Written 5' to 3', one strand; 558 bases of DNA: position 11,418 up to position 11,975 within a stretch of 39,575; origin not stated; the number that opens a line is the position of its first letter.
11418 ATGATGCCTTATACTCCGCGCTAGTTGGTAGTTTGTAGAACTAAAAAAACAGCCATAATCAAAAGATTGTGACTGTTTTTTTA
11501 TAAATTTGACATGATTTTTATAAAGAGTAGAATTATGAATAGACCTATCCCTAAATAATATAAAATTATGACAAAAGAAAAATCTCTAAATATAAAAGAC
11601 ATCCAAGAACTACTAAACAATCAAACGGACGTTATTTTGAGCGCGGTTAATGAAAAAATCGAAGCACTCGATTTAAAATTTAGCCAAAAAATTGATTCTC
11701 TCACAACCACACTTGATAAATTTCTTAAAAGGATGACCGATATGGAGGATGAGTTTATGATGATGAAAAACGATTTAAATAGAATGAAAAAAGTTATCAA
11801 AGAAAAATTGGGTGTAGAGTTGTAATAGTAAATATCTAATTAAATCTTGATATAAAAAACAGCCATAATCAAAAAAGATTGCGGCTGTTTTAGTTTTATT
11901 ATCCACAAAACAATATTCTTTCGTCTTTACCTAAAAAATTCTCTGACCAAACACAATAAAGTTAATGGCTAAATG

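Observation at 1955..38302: Intergenic DNA is built almost entirely from degenerate tandem heptamers arranged as long imperfect palindromes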

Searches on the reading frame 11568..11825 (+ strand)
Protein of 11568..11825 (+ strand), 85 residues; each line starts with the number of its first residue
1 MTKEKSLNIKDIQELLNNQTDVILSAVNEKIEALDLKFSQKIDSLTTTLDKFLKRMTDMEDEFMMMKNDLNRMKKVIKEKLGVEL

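Call 61: search_protein_families(library=pfam, proteins=[window:11568-11825:+], max_evalue=0.01)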
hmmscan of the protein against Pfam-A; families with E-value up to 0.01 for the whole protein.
window:11568-11825:+ (85 aa): 2 families
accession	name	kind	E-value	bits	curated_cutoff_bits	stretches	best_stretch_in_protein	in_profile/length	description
PF07889.17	DUF1664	-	0.005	17.3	34.6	1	24-78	50-104/124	Protein of unknown function (DUF1664)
PF07439.16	DUF1515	-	0.0093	16.4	22.2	0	42-78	35-71/113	Protein of unknown function (DUF1515)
